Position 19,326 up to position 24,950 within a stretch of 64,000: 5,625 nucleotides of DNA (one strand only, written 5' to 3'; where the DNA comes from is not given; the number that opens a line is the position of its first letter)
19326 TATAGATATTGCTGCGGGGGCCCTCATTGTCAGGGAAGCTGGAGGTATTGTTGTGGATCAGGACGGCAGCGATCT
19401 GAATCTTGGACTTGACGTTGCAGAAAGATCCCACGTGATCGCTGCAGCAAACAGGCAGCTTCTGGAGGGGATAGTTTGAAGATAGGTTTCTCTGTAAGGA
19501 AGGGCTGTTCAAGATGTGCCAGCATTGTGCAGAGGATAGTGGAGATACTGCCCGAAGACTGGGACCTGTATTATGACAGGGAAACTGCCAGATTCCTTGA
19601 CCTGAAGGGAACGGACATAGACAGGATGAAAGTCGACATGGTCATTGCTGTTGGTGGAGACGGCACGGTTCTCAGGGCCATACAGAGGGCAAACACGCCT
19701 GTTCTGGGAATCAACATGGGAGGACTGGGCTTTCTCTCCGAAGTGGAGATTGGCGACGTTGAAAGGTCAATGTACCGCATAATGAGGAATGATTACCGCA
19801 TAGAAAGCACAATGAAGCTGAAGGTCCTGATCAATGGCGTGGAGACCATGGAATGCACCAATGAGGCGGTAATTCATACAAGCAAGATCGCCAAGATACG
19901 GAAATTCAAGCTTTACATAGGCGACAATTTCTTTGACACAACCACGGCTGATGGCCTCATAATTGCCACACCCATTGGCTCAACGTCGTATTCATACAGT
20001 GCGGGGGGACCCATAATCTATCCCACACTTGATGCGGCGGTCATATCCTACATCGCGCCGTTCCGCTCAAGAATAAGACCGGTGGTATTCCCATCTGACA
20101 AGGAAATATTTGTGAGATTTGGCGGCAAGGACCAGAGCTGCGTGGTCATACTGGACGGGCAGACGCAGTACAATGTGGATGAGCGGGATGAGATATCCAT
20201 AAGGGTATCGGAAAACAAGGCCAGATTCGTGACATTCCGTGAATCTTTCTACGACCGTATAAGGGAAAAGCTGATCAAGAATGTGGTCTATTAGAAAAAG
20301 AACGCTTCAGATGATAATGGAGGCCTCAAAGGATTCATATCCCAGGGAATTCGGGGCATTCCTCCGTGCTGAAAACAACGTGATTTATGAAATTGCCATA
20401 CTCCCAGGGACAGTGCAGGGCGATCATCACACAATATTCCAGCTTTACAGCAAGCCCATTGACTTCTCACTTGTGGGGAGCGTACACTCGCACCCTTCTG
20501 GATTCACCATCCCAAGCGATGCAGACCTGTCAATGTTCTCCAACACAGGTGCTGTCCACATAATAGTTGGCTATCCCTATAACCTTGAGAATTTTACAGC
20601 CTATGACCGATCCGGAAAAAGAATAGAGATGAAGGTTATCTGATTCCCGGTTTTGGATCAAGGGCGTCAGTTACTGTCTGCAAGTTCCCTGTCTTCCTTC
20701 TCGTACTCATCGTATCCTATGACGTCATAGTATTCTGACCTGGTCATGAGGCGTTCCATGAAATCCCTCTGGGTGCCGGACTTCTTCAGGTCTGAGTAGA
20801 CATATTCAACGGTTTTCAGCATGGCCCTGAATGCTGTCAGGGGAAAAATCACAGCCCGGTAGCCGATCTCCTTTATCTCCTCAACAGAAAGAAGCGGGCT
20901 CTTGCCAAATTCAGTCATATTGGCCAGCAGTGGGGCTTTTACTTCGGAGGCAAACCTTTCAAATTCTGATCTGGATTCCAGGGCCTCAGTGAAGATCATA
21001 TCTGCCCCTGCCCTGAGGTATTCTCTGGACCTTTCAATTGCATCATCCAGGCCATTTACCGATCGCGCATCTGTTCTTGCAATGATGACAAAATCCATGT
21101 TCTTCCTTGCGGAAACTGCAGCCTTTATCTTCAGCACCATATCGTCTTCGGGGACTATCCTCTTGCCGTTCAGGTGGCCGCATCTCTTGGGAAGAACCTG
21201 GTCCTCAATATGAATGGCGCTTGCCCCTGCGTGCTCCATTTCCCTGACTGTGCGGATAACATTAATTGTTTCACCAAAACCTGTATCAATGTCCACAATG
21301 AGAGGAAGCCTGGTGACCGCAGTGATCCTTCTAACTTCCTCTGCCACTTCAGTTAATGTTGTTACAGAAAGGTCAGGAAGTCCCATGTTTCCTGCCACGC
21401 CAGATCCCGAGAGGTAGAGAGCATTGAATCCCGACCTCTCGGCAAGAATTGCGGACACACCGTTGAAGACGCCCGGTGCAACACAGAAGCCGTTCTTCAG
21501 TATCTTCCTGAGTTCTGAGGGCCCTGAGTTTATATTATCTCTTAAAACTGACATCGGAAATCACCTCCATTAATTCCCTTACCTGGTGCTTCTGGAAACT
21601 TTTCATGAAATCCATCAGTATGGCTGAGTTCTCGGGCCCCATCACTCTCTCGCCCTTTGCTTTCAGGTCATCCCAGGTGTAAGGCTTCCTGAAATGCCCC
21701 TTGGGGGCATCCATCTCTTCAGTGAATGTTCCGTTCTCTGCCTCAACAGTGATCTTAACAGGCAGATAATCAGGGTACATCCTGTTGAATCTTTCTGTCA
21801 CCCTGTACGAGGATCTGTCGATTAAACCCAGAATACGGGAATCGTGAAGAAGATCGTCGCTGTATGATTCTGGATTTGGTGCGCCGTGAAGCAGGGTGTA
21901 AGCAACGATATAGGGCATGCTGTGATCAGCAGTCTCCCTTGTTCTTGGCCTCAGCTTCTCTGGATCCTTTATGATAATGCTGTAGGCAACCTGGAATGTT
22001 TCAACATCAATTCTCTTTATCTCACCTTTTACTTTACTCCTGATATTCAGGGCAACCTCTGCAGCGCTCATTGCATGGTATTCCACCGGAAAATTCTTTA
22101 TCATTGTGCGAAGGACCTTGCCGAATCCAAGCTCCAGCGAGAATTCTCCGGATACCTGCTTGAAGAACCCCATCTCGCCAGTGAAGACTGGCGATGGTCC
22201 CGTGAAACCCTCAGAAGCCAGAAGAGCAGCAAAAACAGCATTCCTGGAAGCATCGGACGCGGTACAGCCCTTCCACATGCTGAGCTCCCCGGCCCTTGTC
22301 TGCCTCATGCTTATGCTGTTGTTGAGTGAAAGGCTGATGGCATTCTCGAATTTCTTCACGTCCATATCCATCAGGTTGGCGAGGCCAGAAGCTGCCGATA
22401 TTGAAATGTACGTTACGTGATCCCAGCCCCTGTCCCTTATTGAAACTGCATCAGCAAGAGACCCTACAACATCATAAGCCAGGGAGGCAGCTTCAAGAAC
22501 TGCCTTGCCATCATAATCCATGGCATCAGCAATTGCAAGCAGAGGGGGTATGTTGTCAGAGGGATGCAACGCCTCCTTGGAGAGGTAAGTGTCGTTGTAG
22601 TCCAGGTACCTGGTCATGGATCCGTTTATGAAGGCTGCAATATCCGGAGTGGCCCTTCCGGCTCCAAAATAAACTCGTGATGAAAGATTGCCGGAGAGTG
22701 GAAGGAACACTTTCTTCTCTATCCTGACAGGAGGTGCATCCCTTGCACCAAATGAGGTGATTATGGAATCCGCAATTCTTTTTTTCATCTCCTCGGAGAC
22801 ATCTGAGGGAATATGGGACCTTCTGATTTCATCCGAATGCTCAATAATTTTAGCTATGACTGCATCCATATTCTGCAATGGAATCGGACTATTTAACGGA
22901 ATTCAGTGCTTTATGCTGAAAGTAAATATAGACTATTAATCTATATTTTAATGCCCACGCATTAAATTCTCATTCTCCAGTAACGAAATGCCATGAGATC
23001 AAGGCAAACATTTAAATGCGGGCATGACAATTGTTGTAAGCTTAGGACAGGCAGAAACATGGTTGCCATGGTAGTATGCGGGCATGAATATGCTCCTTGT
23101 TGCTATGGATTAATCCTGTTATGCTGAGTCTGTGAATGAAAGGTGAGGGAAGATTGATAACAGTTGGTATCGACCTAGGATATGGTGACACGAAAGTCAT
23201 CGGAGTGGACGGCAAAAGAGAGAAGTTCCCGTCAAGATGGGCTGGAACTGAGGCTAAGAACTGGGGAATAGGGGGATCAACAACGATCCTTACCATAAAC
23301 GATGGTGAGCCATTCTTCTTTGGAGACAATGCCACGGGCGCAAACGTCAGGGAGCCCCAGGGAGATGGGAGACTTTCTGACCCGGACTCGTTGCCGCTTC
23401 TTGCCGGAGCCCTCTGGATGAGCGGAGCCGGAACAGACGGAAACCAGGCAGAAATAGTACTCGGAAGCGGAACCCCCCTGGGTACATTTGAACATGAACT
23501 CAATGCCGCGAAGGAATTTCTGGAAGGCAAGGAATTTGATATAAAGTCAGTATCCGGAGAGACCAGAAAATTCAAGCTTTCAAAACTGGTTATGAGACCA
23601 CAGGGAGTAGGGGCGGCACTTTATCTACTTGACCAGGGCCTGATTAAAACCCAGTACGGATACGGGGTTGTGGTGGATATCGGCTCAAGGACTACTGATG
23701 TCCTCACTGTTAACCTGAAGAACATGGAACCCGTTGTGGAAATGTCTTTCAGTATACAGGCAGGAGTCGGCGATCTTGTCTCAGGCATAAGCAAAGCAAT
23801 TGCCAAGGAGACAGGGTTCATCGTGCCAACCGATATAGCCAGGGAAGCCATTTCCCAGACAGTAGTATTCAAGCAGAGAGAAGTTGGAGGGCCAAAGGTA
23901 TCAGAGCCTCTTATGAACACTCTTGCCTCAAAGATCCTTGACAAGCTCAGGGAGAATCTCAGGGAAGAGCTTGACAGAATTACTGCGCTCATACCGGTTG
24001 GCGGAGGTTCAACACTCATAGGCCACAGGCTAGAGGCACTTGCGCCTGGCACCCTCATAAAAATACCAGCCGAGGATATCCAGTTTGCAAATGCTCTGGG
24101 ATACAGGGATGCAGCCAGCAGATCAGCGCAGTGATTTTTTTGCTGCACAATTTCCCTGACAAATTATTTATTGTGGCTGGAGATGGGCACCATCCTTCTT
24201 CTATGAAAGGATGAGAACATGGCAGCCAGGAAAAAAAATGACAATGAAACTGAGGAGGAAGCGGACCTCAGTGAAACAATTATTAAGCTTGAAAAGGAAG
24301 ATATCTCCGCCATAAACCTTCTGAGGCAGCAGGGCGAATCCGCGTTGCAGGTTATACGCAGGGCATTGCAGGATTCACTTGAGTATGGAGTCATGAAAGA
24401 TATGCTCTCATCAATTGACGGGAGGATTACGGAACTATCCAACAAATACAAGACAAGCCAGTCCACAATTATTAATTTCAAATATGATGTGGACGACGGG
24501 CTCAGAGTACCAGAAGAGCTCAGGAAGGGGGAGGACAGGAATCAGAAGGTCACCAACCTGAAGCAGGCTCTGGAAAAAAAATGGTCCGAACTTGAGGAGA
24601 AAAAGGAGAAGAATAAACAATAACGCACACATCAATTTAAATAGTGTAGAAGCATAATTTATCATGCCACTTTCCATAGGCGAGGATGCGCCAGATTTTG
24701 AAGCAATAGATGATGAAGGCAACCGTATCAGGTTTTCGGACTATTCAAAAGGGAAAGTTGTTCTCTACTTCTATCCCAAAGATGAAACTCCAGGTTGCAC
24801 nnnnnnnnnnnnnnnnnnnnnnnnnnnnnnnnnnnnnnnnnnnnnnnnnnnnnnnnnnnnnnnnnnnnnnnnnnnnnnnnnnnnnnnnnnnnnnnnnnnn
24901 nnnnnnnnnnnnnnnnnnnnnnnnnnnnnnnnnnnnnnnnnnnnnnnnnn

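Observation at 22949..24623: Chromosomal ParMRC-like cassette: repeat cluster, actin-like ATPase, RHH adaptor candidate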

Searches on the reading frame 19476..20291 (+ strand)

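Call 64: search_protein_families(library=pfam, proteins=[window:19476-20291:+], max_evalue=0.00001)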
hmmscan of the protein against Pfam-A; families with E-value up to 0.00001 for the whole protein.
window:19476-20291:+ (272 aa): 2 families
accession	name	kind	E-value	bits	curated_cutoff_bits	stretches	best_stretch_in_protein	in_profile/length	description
PF20143.4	NAD_kinase_C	-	7.6e-33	113.4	23.7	1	129-253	2-125/126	ATP-NAD kinase C-terminal domain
PF01513.26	NAD_kinase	-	1.4e-14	54.9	25.5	1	46-107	66-130/130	ATP-NAD kinase N-terminal domain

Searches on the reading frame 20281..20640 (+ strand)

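Call 64: search_protein_families(library=pfam, proteins=[window:20281-20640:+], max_evalue=0.00001)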
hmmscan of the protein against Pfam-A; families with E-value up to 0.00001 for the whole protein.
window:20281-20640:+ (120 aa): 1 family
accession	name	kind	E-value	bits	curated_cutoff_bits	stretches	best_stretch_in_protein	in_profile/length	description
PF14464.11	Prok-JAB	-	4.7e-09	36.6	25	1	7-103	3-109/114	Prokaryotic homologs of the JAB domain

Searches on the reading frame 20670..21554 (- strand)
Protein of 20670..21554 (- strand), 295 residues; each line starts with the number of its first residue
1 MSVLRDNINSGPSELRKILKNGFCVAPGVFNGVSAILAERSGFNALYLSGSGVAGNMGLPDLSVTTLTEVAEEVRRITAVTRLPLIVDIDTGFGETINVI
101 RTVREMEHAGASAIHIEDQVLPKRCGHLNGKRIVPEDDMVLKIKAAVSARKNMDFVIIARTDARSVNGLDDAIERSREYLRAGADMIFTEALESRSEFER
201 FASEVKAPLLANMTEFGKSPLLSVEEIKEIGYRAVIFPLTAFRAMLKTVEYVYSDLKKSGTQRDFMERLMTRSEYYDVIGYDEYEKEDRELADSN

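Call 64: search_protein_families(library=pfam, proteins=[window:20670-21554:-], max_evalue=0.00001)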
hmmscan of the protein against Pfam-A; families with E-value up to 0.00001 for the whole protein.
window:20670-21554:- (295 aa): 2 families
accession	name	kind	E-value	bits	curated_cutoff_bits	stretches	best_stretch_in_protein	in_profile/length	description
PF13714.12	PEP_mutase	-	1.8e-50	172.2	31.5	1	20-253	6-236/240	Phosphoenolpyruvate phosphomutase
PF00463.27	ICL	-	4.1e-13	49.1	26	1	78-183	144-253/526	Isocitrate lyase family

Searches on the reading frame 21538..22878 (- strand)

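Call 64: search_protein_families(library=pfam, proteins=[window:21538-22878:-], max_evalue=0.00001)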
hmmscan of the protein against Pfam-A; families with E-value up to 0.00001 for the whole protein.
window:21538-22878:- (447 aa): 2 families
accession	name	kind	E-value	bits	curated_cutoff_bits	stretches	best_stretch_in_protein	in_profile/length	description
PF03972.19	MmgE_PrpD_N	-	1.6e-69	234.3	32.1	1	13-249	5-242/244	MmgE/PrpD N-terminal domain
PF19305.4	MmgE_PrpD_C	-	1.8e-39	135.7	32.1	1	263-413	1-152/173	MmgE/PrpD C-terminal domain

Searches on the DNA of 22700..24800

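Call 62: search_rna_families(source=window, start=22700, end=24800, threshold=evalue, max_evalue=1)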
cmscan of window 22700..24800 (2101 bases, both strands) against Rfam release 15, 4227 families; matches with E-value up to 1: 1.
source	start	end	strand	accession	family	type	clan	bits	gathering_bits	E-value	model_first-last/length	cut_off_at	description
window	22837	23108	-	RF02851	Ysr283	Gene; antisense;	-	16.4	58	0.094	1-253/253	no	Yersinia sRNA 283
